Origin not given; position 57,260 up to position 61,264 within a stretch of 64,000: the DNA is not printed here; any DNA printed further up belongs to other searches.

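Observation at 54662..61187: Orphan ~1,190-aa helicase-nuclease with a large unassigned N-terminal region, divergent from a lone terminase and separated from its promoter by ISL3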

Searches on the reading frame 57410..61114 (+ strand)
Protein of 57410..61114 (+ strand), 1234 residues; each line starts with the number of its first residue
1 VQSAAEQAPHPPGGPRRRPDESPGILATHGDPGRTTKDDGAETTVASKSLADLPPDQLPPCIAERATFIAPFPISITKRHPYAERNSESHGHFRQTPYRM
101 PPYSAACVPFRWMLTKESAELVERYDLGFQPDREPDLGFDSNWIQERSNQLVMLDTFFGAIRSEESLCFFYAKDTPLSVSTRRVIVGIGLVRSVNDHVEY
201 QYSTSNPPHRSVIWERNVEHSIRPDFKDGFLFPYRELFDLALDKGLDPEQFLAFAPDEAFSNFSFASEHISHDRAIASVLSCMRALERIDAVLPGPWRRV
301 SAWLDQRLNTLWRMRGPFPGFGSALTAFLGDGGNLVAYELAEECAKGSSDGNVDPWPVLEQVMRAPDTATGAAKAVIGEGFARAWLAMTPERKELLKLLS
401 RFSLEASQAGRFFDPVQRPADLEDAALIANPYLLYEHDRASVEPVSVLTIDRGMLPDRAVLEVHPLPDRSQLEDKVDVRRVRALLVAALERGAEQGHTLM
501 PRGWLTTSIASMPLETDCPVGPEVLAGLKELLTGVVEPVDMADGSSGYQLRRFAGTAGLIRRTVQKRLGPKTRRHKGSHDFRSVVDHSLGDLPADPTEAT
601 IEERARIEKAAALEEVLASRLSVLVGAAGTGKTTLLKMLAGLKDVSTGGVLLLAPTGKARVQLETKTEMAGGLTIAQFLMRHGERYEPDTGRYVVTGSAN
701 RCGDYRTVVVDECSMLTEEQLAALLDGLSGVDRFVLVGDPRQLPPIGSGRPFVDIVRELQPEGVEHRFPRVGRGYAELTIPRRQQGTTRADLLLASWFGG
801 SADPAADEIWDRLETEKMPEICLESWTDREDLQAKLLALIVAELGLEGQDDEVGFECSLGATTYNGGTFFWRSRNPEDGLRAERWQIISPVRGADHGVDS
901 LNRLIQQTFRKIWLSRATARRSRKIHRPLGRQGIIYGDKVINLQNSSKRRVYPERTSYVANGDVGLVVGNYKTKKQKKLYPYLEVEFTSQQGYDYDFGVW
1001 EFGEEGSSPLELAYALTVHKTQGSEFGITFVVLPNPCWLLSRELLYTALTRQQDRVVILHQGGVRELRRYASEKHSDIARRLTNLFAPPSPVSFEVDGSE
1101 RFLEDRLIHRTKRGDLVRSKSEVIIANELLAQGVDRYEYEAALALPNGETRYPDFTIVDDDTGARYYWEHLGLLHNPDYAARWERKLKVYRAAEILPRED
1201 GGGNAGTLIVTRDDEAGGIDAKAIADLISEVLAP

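Call 3: search_protein_families(library=pfam, proteins=[window:57410-61114:+], max_evalue=0.01)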
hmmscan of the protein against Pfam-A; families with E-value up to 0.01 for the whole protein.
window:57410-61114:+ (1234 aa): 11 families
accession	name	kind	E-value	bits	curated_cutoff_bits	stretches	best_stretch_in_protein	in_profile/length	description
PF13604.12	AAA_30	-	3.5e-27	95.8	27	1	610-759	7-144/191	AAA domain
PF13245.12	AAA_19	-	9.1e-20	71.6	25.1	1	611-747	3-133/134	AAA domain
PF01443.25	Viral_helicase1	-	1.6e-12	48.2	21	2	623-746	2-100/228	Viral superfamily 1 RNA helicase core domain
PF13538.12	UvrD_C_2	-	1.4e-11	44.5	27.4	1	1012-1058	1-51/52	UvrD-like helicase C-terminal domain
PF13086.12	AAA_11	-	4.2e-08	33.7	27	1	702-746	211-253/257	AAA domain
PF13401.12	AAA_22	-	6.1e-05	23.8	27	1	620-740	6-124/130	AAA domain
PF03193.22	RsgA_GTPase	-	8.9e-05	22.8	30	1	607-650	94-137/174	RsgA GTPase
PF00005.33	ABC_tran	-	0.00028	21.9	25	1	620-652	12-44/137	ABC transporter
PF18335.7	SH3_13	-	0.00055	20.1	41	1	928-974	20-58/65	ATP-dependent RecD-like DNA helicase SH3 domain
PF05970.20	PIF1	-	0.0029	17.6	25.9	1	622-746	25-155/223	PIF1-like helicase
PF24389.1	ORC-CDC6-like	-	0.003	16.8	27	1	613-639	26-52/571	ORC-CDC6-like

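Call 4: search_protein_families(library=padloc, proteins=[window:57410-61114:+], max_evalue=0.01)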
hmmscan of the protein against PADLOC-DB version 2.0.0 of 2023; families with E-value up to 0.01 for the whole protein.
window:57410-61114:+ (1234 aa): 16 families
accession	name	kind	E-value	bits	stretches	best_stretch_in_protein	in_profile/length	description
PDLC05065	PDC-S68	-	0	1452.2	1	35-1231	41-1218/1221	-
PDLC05066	PDC-S68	-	3e-137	457.4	1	30-1191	38-1173/1202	-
PDLC05064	PDC-S68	-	1.9e-112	375.1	1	36-1232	112-1252/1273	-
PDLC01734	typeIV_RecD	-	7.5e-42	141.5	2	609-757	344-487/763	RecD_0_IVD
PDLC01148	RecD_like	-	8.4e-29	98.4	2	609-754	318-453/719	RecD/Tra ATPase fused to N-terminal HHH domain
PDLC05035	PDC-S53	-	2.3e-19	67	2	607-752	497-624/900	-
PDLC04475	PDC-M16A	-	2.3e-16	57.5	2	613-748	23-185/721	-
PDLC04476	PDC-M16A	-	3.3e-15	53.5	2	621-718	27-130/691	-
PDLC04472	PDC-M16A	-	4.9e-11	39.7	2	622-717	243-345/930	-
PDLC04474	PDC-M16A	-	1.3e-08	31.7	1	621-723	237-341/917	-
PDLC04213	HEC-02A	-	0.0025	15.4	1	617-647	21-51/337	-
PDLC05067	PDC-S69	-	0.003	15.3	1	1108-1194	180-259/289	-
PDLC04140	mad8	-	0.0036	14.9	1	620-664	28-68/314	mads_8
PDLC02980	AriA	-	0.0044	15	1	622-650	2-26/304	-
PDLC00304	PtuA1|PtuA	-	0.0087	13.2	0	619-646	39-66/444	AAA ATPase domain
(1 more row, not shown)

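Call 5: search_protein_families(library=ncbifam, proteins=[window:57410-61114:+], max_evalue=0.01)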
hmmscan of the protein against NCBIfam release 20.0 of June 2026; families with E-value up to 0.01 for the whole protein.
window:57410-61114:+ (1234 aa): 41 families (the best 25 are shown)
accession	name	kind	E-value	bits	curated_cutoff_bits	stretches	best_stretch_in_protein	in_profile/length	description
TIGR01448.2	helicase_RecD2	equivalog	4.6e-52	177.1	500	2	881-1060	536-688/713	SF1B family DNA helicase RecD2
TIGR01447.1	recD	equivalog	4.9e-37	127.8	310.15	2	884-1061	431-575/597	exodeoxyribonuclease V subunit alpha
NF008127.0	PRK10875.1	equivalog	1e-19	70.6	671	2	883-1061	443-592/619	exodeoxyribonuclease V subunit alpha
TIGR02768.1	TraA_Ti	equivalog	7.3e-19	67.5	590.45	2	599-757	352-500/751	Ti-type conjugative transfer relaxase TraA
NF010402.0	PRK13826.1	subfamily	5.8e-12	44.3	1317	1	600-757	375-522/1102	Dtr system oriT relaxase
NF010464.0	PRK13889.1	subfamily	5.9e-09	34.4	1015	1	561-756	300-486/992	conjugal transfer relaxase TraA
NF008653.0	PRK11650.1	subfamily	4.1e-05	22.8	432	1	616-651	27-62/357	sn-glycerol-3-phosphate ABC transporter ATP-binding protein UgpC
NF040873.1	AztA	equivalog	0.00015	21.4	220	1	616-651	15-50/191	zinc ABC transporter ATP-binding protein AztA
NF007879.0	PRK10584.1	equivalog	0.0002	21.1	336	1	623-654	40-71/228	putative ABC transporter ATP-binding protein YbbA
NF008233.0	PRK11000.1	equivalog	0.00025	20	568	1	618-652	28-62/369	maltose/maltodextrin ABC transporter ATP-binding protein MalK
TIGR01189.1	ccmA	equivalog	0.00027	20.7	131.6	1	619-653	26-60/198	heme ABC exporter ATP-binding protein CcmA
TIGR01187.1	potA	subfamily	0.00028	20.1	355.6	1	624-652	1-29/325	polyamine ABC transporter ATP-binding protein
NF040671.1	PLuB_AAA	exception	0.00052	17.5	999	1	707-748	965-1003/1256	PLuB system helicase-like protein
TIGR02211.1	LolD_lipo_ex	equivalog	0.00061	19.4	307.75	1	618-653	30-65/221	lipoprotein-releasing ABC transporter ATP-binding protein LolD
TIGR03864.1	PQQ_ABC_ATP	hypoth_equivalog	0.00074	19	302.25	0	616-651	24-59/236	ABC transporter, ATP-binding subunit, PQQ-dependent alcohol dehydrogenase system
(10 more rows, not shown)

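Call 9: find_homologous_proteins(query=window:57512-61114:+, max_evalue=0.00001)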
Query window:57512-61114:+ (1200 aa): 1581 proteins with E <= 0.00001 among 8000 candidates; the best 120 are listed.
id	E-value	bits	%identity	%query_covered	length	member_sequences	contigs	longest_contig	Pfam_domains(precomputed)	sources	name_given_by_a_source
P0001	0.0e+0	2298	82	100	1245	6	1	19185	PF13538.13,PF13086.13,PF01443.25,PF13604.13,PF13245.13,PF13401.13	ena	-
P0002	0.0e+0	2289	81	100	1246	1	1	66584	PF13538.13,PF13086.13,PF01443.25,PF13604.13,PF13245.13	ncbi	-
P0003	0.0e+0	2270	81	100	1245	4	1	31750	PF13538.13,PF13086.13,PF01443.25,PF13604.13,PF13245.13,PF13401.13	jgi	jgi:AAA domain/UvrD-like helicase C-terminal domain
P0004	0.0e+0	2248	84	95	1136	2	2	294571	PF13538.13,PF13086.13,PF01443.25,PF13604.13,PF13245.13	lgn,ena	-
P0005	0.0e+0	2235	79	100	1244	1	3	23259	PF13538.13,PF13086.13,PF01443.25,PF13604.13,PF13245.13,PF13401.13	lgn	-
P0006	0.0e+0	2223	79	100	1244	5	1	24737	PF13538.13,PF13086.13,PF01443.25,PF13604.13,PF13245.13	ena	-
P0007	0.0e+0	2196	78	100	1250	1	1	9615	PF13538.13,PF13086.13,PF01443.25,PF13604.13,PF13245.13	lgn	-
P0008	0.0e+0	2161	76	100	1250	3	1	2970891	PF13538.13,PF13086.13,PF01443.25,PF13604.13,PF13245.13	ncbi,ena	-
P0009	0.0e+0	2160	77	100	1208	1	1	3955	PF13538.13,PF13086.13,PF01443.25,PF13604.13,PF13245.13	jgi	jgi:energy-coupling factor transporter ATP-binding protein EcfA2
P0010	0.0e+0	2157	77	100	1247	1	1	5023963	PF13538.13,PF13086.13,PF01443.25,PF13604.13,PF13245.13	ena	-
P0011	0.0e+0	2153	77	100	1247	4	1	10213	PF13538.13,PF13086.13,PF01443.25,PF13604.13,PF13245.13,PF13401.13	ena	-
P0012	0.0e+0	2152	77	100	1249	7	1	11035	PF13538.13,PF13086.13,PF01443.25,PF13604.13,PF13245.13,PF13401.13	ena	-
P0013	0.0e+0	2149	77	100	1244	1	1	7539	PF13538.13,PF13086.13,PF01443.25,PF13604.13,PF13245.13,PF13401.13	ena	-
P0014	0.0e+0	2146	77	100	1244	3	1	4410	PF13538.13,PF13086.13,PF01443.25,PF13604.13,PF13245.13,PF13401.13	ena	-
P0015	0.0e+0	2142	77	100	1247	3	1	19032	PF13538.13,PF13086.13,PF01443.25,PF13604.13,PF13245.13,PF13401.13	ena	-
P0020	0.0e+0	2121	100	77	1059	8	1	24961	PF13086.13,PF01443.25,PF13604.13,PF13245.13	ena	-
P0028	0.0e+0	2092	75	100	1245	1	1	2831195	PF13538.13,PF13086.13,PF01443.25,PF13604.13,PF13245.13,PF13401.13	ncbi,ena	-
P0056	0.0e+0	1984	71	100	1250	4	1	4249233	PF13538.13,PF13086.13,PF01443.25,PF13604.13,PF13245.13,PF13401.13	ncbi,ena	-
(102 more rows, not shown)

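Call 13: find_encoding_contigs(protein=P0020, flank=10000, max_places=4)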
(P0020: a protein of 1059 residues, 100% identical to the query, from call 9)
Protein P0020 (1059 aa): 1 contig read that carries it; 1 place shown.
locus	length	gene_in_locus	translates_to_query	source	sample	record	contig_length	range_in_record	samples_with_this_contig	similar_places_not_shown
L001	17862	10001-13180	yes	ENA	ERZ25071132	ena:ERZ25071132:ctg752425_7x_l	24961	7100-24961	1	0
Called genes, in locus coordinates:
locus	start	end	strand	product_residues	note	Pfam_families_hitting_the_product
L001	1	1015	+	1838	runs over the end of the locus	PF00270:DEAD, PF00271:Helicase_C, PF09369:MZB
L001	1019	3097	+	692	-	PF00580:UvrD-helicase, PF13245:AAA_19, PF13361:UvrD_C, PF13538:UvrD_C_2 (faint)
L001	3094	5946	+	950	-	PF00176:SNF2-rel_dom, PF00270:DEAD (weak), PF04851:ResIII (weak), PF00271:Helicase_C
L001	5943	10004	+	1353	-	PF02384:N6_Mtase, PF20473:MmeI_Mtase (weak), PF07669:Eco57I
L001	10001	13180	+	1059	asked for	PF13245:AAA_19, PF13604:AAA_30, PF01443:Viral_helicase1 (weak), PF13086:AAA_11 (weak)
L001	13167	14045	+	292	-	PF13538:UvrD_C_2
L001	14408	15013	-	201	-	PF04986:Y2_Tnp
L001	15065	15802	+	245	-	-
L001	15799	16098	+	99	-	-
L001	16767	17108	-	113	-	-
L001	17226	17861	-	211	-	?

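Call 16: find_encoding_contigs(protein=P0008, flank=10000, max_places=2)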
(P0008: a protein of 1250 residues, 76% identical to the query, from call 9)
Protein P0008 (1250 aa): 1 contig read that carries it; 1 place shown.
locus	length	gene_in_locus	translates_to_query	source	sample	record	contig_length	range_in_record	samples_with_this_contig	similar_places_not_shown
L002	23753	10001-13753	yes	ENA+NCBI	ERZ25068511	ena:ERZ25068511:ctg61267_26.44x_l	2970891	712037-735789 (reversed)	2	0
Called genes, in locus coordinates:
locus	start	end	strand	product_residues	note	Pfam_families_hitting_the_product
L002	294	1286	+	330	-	PF01053:Cys_Met_Meta_PP (weak), PF03841:SelA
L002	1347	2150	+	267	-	PF00561:Abhydrolase_1, PF12146:Hydrolase_4, PF12697:Abhydrolase_6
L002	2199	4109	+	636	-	PF00009:GTP_EFTU, PF01926:MMR_HSR1 (weak), PF03144:GTP_EFTU_D2, PF25461:Beta-barrel_SelB, PF09106:WHD_2nd_SelB, PF09107:WHD_3rd_SelB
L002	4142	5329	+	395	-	PF00155:Aminotran_1_2 (faint), PF00266:Aminotran_5, PF01053:Cys_Met_Meta_PP (faint), PF01041:DegT_DnrJ_EryC1 (weak)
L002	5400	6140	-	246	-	PF13620:CarboxypepD_reg (faint)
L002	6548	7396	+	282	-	PF06778:Chlor_dismutase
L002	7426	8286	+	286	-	PF01370:Epimerase, PF04321:RmlD_sub_bind (faint), PF13460:NAD_binding_10, PF16363:GDP_Man_Dehyd (faint)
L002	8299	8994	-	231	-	PF02630:SCO1-SenC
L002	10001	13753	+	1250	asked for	PF13245:AAA_19, PF13604:AAA_30, PF01443:Viral_helicase1 (weak), PF13086:AAA_11 (weak), PF13538:UvrD_C_2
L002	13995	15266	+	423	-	PF01042:Ribonuc_L-PSP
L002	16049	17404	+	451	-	PF01546:Peptidase_M20, PF07687:M20_dimer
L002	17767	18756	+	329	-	PF13379:NMT1_2, PF12974:Phosphonate-bd (weak), PF04069:OpuAC (weak), PF09084:NMT1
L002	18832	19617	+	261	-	PF00005:ABC_tran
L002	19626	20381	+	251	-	PF00528:BPD_transp_1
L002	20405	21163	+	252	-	PF00528:BPD_transp_1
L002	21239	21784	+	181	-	PF13302:Acetyltransf_3 (weak), PF13420:Acetyltransf_4, PF00583:Acetyltransf_1, PF13673:Acetyltransf_10 (weak), PF13508:Acetyltransf_7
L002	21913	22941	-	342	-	PF12802:MarR_2 (faint), PF14213:DUF4325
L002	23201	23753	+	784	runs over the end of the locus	PF03050:DDE_Tnp_IS66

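Call 17: find_encoding_contigs(protein=P0010, flank=10000, max_places=2)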
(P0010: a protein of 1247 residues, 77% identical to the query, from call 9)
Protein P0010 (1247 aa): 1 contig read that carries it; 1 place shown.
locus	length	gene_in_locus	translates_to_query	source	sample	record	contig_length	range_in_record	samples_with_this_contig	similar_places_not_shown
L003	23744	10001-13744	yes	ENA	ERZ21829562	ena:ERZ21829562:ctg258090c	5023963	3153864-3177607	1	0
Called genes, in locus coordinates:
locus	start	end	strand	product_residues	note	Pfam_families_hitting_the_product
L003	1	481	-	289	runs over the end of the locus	PF00892:EamA, PF06800:Sugar_transport, PF03151:TPT (weak), PF00892:EamA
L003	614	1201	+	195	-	PF13489:Methyltransf_23 (weak), PF13649:Methyltransf_25, PF13847:Methyltransf_31 (faint), PF08242:Methyltransf_12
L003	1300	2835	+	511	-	PF01970:TctA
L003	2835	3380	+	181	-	-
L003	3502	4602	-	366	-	-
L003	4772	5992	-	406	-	PF13347:MFS_2, PF07690:MFS_1, PF12832:MFS_1_like, PF07690:MFS_1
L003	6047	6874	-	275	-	PF00561:Abhydrolase_1, PF12697:Abhydrolase_6, PF12146:Hydrolase_4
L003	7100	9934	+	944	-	PF01751:Toprim, PF01131:Topoisom_bac, PF13342:Toprim_Crpt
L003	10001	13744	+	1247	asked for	PF13245:AAA_19, PF13604:AAA_30, PF01443:Viral_helicase1 (weak), PF13086:AAA_11 (weak), PF13538:UvrD_C_2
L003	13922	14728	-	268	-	PF12697:Abhydrolase_6, PF00561:Abhydrolase_1, PF12146:Hydrolase_4, PF03096:Ndr (weak)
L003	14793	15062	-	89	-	-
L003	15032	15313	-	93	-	-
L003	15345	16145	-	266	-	PF12697:Abhydrolase_6, PF00561:Abhydrolase_1, PF20408:Abhydrolase_11 (faint), PF12146:Hydrolase_4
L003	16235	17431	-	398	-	PF04909:Amidohydro_2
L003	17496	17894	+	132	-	PF13650:Asp_protease_2 (weak), PF13975:gag-asp_proteas (weak)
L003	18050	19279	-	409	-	PF07969:Amidohydro_3, PF01979:Amidohydro_1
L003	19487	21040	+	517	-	PF27530:HMA_AllF_N, PF02629:CoA_binding (weak), PF13607:Succ_CoA_lig (weak), PF00549:Ligase_CoA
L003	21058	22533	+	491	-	PF06545:AllG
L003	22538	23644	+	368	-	PF09663:Amido_AtzD_TrzD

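Call 18: find_encoding_contigs(protein=P0056, flank=10000, max_places=2)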
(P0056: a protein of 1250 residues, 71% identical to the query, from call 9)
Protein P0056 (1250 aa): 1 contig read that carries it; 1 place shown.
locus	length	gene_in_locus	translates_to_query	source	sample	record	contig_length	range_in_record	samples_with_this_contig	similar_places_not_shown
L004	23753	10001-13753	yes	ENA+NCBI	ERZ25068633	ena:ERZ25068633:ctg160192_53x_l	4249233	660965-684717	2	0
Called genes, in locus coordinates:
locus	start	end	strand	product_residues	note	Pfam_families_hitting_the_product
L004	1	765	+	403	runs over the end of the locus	PF00712:DNA_pol3_beta, PF02767:DNA_pol3_beta_2, PF02768:DNA_pol3_beta_3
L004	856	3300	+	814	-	PF02518:HATPase_c, PF00204:DNA_gyraseB, PF01751:Toprim, PF18053:GyrB_insert, PF00986:DNA_gyraseB_C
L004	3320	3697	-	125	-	PF04379:DUF525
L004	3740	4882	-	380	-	PF02771:Acyl-CoA_dh_N, PF02770:Acyl-CoA_dh_M, PF00441:Acyl-CoA_dh_1, PF08028:Acyl-CoA_dh_2 (weak)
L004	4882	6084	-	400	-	PF02771:Acyl-CoA_dh_N, PF02770:Acyl-CoA_dh_M, PF00441:Acyl-CoA_dh_1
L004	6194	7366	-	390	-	PF00155:Aminotran_1_2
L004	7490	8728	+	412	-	PF03594:BenE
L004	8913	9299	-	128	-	-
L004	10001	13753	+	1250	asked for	PF13245:AAA_19, PF13604:AAA_30, PF01443:Viral_helicase1 (weak), PF13401:AAA_22 (weak), PF13086:AAA_11 (weak), PF13538:UvrD_C_2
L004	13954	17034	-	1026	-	PF25794:SACS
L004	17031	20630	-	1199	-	PF18731:HEPN_Swt1, PF00176:SNF2-rel_dom, PF04851:ResIII, PF00271:Helicase_C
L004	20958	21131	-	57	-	-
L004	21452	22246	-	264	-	-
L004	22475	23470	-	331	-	PF01555:N6_N4_Mtase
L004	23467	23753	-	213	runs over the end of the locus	-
